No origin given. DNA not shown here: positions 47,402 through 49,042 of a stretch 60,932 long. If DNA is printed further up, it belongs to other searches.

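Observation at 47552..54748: Six-gene translationally coupled operon: P-loop protein + ABC exporter + two (alpha/beta-hydrolase + CapA/PgsA-like) pairs, with no PgsB/PgsC ligase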

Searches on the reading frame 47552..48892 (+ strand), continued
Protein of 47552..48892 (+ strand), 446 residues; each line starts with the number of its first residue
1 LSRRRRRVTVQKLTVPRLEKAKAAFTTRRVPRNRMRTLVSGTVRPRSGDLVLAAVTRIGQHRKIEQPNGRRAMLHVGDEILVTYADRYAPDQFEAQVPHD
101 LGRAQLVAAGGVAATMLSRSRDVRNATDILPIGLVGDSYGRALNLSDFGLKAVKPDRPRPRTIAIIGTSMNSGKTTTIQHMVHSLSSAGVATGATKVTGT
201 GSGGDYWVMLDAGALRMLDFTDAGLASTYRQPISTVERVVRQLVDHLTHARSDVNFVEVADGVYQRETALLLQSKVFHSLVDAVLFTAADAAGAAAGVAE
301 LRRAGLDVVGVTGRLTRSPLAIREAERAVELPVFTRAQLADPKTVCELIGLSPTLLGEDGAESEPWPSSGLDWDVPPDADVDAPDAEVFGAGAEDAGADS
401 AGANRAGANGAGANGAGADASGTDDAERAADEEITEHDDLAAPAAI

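Call 23: search_protein_families(library=pfam, proteins=[L071:11047-12606:+, L071:12575-13423:-, L071:8553-9215:-, L071:7190-8566:-, L054:11048-12703:+, L054:12703-14115:+, L054:14312-15682:+, L054:8971-9816:-, L054:8267-8953:+], max_evalue=0.001)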
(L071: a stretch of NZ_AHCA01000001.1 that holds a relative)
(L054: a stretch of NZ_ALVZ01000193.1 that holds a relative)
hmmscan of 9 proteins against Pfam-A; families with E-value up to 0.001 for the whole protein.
L071:11047-12606:+ (519 aa): 3 families
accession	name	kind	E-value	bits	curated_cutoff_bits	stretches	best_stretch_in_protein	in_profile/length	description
PF00005.33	ABC_tran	-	4e-19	70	25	1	336-476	2-135/137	ABC transporter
PF00664.28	ABC_membrane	-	2.8e-09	37.5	28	1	45-277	33-273/274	ABC transporter transmembrane region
PF13191.12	AAA_16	-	3.4e-06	28.1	32.6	1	346-494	25-161/167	AAA ATPase domain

L071:12575-13423:- (282 aa): 0 families

L071:8553-9215:- (220 aa): 2 families
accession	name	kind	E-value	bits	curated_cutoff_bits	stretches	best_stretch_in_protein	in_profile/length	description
PF00072.30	Response_reg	-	4.1e-25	88.5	30.2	1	4-113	2-111/111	Response regulator receiver domain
PF00486.34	Trans_reg_C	-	1.1e-18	67.5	26.2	1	145-215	1-76/77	Transcriptional regulatory protein, C terminal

L071:7190-8566:- (458 aa): 4 families
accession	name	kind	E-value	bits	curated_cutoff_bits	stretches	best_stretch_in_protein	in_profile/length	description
PF02518.31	HATPase_c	-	1.6e-17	64.4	26.4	1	344-447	1-108/111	Histidine kinase-, DNA gyrase B-, and HSP90-like ATPase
PF14501.12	HATPase_c_5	-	0.0001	22.6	22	1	346-432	3-88/102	GHKL domain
PF00512.31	HisKA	-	0.00036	20.9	26.9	0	246-287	4-46/66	His Kinase A (phospho-acceptor) domain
PF13581.12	HATPase_c_2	-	0.00058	20.3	27.4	0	349-424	36-110/127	Histidine kinase-like ATPase domain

L054:11048-12703:+ (551 aa): 4 families
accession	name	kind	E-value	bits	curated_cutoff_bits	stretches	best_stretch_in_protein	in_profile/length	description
PF00005.33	ABC_tran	-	1.8e-31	110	25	1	347-493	1-134/137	ABC transporter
PF00664.28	ABC_membrane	-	3.7e-23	83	28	1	21-288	6-272/274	ABC transporter transmembrane region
PF13304.12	AAA_21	-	1.8e-10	41.8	27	1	360-438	2-83/304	AAA domain, putative AbiEii toxin, Type IV TA system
PF02463.25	SMC_N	-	9.7e-09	35.4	40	1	379-536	102-211/220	RecF/RecN/SMC N terminal domain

L054:12703-14115:+ (470 aa): 5 families
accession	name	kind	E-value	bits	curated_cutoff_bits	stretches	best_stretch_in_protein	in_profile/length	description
PF02518.31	HATPase_c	-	2.6e-32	112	26.4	1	360-469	3-110/111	Histidine kinase-, DNA gyrase B-, and HSP90-like ATPase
PF05227.19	CHASE3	-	6.8e-12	45.9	28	1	64-183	15-133/138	CHASE3 domain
PF00512.31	HisKA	-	2.7e-10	40.6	26.9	1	246-310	2-64/66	His Kinase A (phospho-acceptor) domain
PF13589.12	HATPase_c_3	-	6.6e-05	23.4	25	1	365-440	5-81/137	Histidine kinase-, DNA gyrase B-, and HSP90-like ATPase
PF14501.12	HATPase_c_5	-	0.00011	22.4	22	1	363-454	6-90/102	GHKL domain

L054:14312-15682:+ (456 aa): 1 family
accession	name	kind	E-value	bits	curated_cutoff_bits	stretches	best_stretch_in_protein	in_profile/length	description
PF04326.19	SLFN_AlbA_2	-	1.4e-15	58.3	25.3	1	91-217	3-116/118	Schlafen, AlbA_2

L054:8971-9816:- (281 aa): 0 families

L054:8267-8953:+ (228 aa): 2 families
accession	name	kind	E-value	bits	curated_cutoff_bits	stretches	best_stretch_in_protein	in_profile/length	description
PF00072.30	Response_reg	-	2.2e-26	92.6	30.2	1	3-113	1-111/111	Response regulator receiver domain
PF00486.34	Trans_reg_C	-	1.3e-22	80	26.2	1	147-220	3-77/77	Transcriptional regulatory protein, C terminal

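Call 30: search_protein_families(library=pfam, proteins=[L035:9092-10030:+, L043:13605-14159:-, L066:14245-14778:-, L066:13494-14252:-, L066:14872-16311:+, L063:2219-3439:+, L071:12575-13423:-, L054:8971-9816:-], max_evalue=0.001)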
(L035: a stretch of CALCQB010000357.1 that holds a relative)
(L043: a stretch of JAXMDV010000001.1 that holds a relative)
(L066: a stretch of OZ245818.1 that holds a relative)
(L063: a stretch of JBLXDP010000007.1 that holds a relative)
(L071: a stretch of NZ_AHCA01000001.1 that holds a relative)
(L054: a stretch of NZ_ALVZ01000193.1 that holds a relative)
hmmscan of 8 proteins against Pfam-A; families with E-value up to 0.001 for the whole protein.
L035:9092-10030:+ (312 aa): 1 family
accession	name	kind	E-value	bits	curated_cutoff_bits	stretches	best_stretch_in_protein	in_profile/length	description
PF13505.12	OMP_b-brl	-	0.00015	22.4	28.7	0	159-282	19-149/175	Outer membrane protein beta-barrel domain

L043:13605-14159:- (184 aa): 0 families

L066:14245-14778:- (177 aa): 6 families
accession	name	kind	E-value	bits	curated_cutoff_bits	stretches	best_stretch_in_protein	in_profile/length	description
PF08281.18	Sigma70_r4_2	-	7.6e-18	64.3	25.7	1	107-156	5-54/54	Sigma-70, region 4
PF04542.20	Sigma70_r2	-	4e-13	49.4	24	1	12-74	5-69/71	Sigma-70 region 2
PF04545.22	Sigma70_r4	-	2.2e-11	43.5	24.1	1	109-156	1-48/50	Sigma-70, region 4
PF22029.2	PhyR_sigma2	-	3.3e-11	43.5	27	1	12-62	4-54/55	Sigma2 domain of PhyR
PF07638.17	Sigma70_ECF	-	1.1e-05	25.9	21.1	1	67-158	88-181/185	ECF sigma factor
PF22233.2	PhyR_sigma-like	-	0.00017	21.7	27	1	116-156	7-47/50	Response regulator PhyR, sigma-like domain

L066:13494-14252:- (252 aa): 0 families

L066:14872-16311:+ (479 aa): 1 family
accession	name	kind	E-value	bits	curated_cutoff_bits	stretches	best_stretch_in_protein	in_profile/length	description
PF00082.27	Peptidase_S8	-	4.6e-35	121.8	21.8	1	222-462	6-288/288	Subtilase family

L063:2219-3439:+ (406 aa): 3 families
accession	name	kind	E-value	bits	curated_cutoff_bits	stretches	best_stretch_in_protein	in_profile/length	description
PF02518.31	HATPase_c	-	5.7e-19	69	26.4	1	299-398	4-109/111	Histidine kinase-, DNA gyrase B-, and HSP90-like ATPase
PF00512.31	HisKA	-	2.2e-08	34.4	26.9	1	193-254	4-64/66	His Kinase A (phospho-acceptor) domain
PF13589.12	HATPase_c_3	-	0.00095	19.6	25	0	300-349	2-52/137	Histidine kinase-, DNA gyrase B-, and HSP90-like ATPase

L071:12575-13423:- (282 aa): 0 families

L054:8971-9816:- (281 aa): 0 families

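Call 37: find_encoding_contigs(protein=P0001, flank=10000, max_places=3)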
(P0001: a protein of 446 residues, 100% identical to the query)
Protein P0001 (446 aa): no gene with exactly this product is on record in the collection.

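Call 38: find_encoding_contigs(protein=P0002, flank=10000, max_places=3)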
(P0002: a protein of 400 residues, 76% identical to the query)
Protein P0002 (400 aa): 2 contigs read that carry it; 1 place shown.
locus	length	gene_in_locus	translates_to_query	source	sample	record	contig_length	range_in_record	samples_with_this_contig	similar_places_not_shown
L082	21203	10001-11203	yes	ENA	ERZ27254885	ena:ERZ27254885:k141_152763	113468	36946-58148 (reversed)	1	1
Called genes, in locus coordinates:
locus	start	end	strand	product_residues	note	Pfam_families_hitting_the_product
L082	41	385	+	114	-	PF07501:G5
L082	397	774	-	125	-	PF00903:Glyoxalase (weak), PF18029:Glyoxalase_6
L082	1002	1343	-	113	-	PF09204:Colicin_immun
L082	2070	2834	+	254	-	PF01925:TauE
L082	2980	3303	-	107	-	PF00893:Multi_Drug_Res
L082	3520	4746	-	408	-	PF00075:RNase_H, PF13456:RVT_3, PF00300:His_Phos_1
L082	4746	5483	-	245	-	PF24481:CT398_CC, PF05701:WEMBL (weak), PF02591:Zn_ribbon_9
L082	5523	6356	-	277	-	PF01784:DUF34_NIF3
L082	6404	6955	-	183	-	PF02441:Flavoprotein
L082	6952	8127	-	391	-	PF13560:HTH_31 (weak)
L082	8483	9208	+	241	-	PF09250:Prim-Pol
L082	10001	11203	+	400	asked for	-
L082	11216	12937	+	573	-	PF00664:ABC_membrane, PF00005:ABC_tran, PF13304:AAA_21 (faint)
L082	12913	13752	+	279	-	-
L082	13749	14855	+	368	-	PF09587:PGA_cap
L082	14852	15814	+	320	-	-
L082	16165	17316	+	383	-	PF06293:Kdo (weak), PF13224:DUF4032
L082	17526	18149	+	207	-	-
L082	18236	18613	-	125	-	PF04343:DUF488, PF22751:DUF488-N3a, PF22752:DUF488-N3i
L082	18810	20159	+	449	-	PF02812:ELFV_dehydrog_N, PF00208:ELFV_dehydrog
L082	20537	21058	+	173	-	PF13576:Pentapeptide_3 (faint)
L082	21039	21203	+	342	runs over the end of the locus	-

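Call 51: search_protein_representatives(alignment_id=A1)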
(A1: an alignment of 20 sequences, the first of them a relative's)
Query: 20 sequences, 408 profile positions. Proteins with E-value up to 0.001 (for the whole library): 1766; up to 1e-10: 1255; up to 1e-30: 504. The best 150 are listed.
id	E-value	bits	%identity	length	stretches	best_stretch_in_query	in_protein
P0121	6.9e-167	571.9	-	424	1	4-359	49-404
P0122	3.0e-156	536.8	-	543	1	4-367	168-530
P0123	8.0e-152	522.2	-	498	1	4-374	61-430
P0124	4.9e-146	503.2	-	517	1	3-353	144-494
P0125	9.8e-145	498.9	-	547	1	4-347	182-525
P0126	1.5e-142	491.7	-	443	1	6-348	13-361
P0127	1.5e-141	488.4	-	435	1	5-380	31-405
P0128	5.2e-135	466.9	-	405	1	77-365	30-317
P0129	2.1e-134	464.9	-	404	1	4-352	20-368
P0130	3.8e-133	460.7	-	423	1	5-358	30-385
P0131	4.4e-131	453.9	-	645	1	4-348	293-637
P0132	4.7e-129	447.2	-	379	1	13-354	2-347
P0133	5.4e-128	443.7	-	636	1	3-363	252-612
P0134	1.1e-127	442.7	-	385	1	12-348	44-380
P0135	3.8e-126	437.7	-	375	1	10-346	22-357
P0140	2.2e-123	428.6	-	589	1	7-352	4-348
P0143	5.5e-120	417.4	-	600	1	8-354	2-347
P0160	2.4e-111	388.9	-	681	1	7-365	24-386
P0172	1.1e-106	373.6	-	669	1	14-350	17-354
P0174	4.9e-106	371.4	-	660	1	9-378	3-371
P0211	7.5e-94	331.3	-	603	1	11-351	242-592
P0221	6.1e-91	321.7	-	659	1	18-348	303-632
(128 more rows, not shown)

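Call 70: predict_structure(alignment_id=A5)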
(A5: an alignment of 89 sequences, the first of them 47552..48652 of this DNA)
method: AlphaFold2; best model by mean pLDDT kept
length: 367 residues; sequences in the alignment: 89
mean_pLDDT: 96.1   pTM: 0.92
mean pLDDT of the five models: 96.1, 96.1, 96.0, 96.0, 95.9
residues with pLDDT >= 90: 346; 70-90: 8; 50-70: 10; < 50: 3
segments of 3 or more residues with pLDDT < 50: 365-367
pLDDT, mean of each block of 10 residues (from residue 1): 81 98 99 98 98 99 98 99 98 98 98 98 98 98 98 97 98 98 97 98 98 98 98 98 98 98 97 98 98 98 98 98 98 98 96 76 50
secondary structure, 60 per line:
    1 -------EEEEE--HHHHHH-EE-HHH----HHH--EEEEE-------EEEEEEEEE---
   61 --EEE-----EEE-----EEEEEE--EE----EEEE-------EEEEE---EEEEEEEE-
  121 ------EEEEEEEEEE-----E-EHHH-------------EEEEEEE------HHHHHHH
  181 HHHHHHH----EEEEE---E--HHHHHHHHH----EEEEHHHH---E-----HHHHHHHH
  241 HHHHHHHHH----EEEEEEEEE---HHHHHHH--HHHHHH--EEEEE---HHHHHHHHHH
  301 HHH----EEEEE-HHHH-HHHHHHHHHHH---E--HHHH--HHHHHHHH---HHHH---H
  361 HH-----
elements in order: E8-12 H15-20 E37-41 E49-57 E63-65 E71-73 E79-84 E93-96 E104-108 E112-119 E127-136 E161-167 H174-187 E192-196 H203-211 E216-219 H220-223 H233-249 E254-262 H266-272 H275-280 E283-287 H291-303 E308-312 H314-317 H319-329 H336-339 H342-349 H353-356

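Call 72: fold_search(model_id=the predicted structure, library=pdb)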
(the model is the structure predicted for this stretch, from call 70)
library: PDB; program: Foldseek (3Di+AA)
matches with E <= 10: 1620; with E <= 0.001: 202
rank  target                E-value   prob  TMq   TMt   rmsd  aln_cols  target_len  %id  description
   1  3dm5_B                2.2e-07  1.00  0.37  0.33  10.6       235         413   17  Structures of SRP54 and SRP19, the two proteins assembling the ribonucleic core of the Signal Recognition Particle fro (released 2008-11-04)
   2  3of5_B                7.3e-07  1.00  0.37  0.59   5.3       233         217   14  Crystal Structure of a Dethiobiotin Synthetase from Francisella tularensis subsp. tularensis SCHU S4 (released 2011-02-02)
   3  2xxa_B                8.3e-07  1.00  0.35  0.44   8.4       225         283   16  The Crystal Structure of the Signal Recognition Particle (SRP) in Complex with its Receptor(SR) (released 2011-03-02)
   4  5l3s_G                1.3e-06  1.00  0.36  0.46  11.4       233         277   20  Structure of the GTPase heterodimer of crenarchaeal SRP54 and FtsY (released 2016-06-08)
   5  5l3s_A                1.5e-06  1.00  0.36  0.46  11.6       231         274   19  Structure of the GTPase heterodimer of crenarchaeal SRP54 and FtsY (released 2016-06-08)
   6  3of5_A                1.6e-06  1.00  0.39  0.62   5.0       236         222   14  Crystal Structure of a Dethiobiotin Synthetase from Francisella tularensis subsp. tularensis SCHU S4 (released 2011-02-02)
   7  6frk_x                1.6e-06  1.00  0.35  0.34  11.6       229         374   19  Structure of a prehandover mammalian ribosomal SRP and SRP receptor targeting complex (released 2018-03-28)
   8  6cy1_B                1.8e-06  1.00  0.36  0.41  15.6       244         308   16  Crystal structure of Signal recognition particle receptor FtsY from Elizabethkingia anophelis (released 2018-05-02)
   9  5l3s_E                1.9e-06  1.00  0.36  0.47  11.2       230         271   18  Structure of the GTPase heterodimer of crenarchaeal SRP54 and FtsY (released 2016-06-08)
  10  5l3q_A                2.3e-06  1.00  0.35  0.46  11.8       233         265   20  Structure of the GTPase heterodimer of human SRP54 and SRalpha (released 2016-06-08)
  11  7obq_x                2.3e-06  1.00  0.33  0.31  11.9       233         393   19  SRP-SR at the distal site conformation (released 2021-07-21)
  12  5l3s_C                3.1e-06  1.00  0.36  0.47  11.0       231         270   19  Structure of the GTPase heterodimer of crenarchaeal SRP54 and FtsY (released 2016-06-08)
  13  2j37_W                3.3e-06  1.00  0.34  0.27   9.2       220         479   18  MODEL OF MAMMALIAN SRP BOUND TO 80S RNCS (released 2006-11-08)
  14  7epk                  3.7e-06  1.00  0.37  0.32   7.4       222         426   18  Crystal Structure of Signal Recognition Particle 54 kDa protein (SRP54) from Aeropyrum pernix K1 in Complex with GDP (released 2021-05-19)
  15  6y32_C                3.9e-06  1.00  0.35  0.46  11.3       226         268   19  Structure of the GTPase heterodimer of human SRP54 and SRalpha (released 2020-09-23)
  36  3fgn_C                1.6e-05  1.00  0.39  0.58   5.2       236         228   14  Crystal structure of dethiobiotin synthetase in Mycobacterium tuberculosis (released 2009-06-30)
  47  1dts                  2.4e-05  1.00  0.37  0.57   5.3       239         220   15  CRYSTAL STRUCTURE OF AN ATP DEPENDENT CARBOXYLASE, DETHIOBIOTIN SYNTHASE, AT 1.65 ANGSTROMS RESOLUTION (released 1995-04-20)
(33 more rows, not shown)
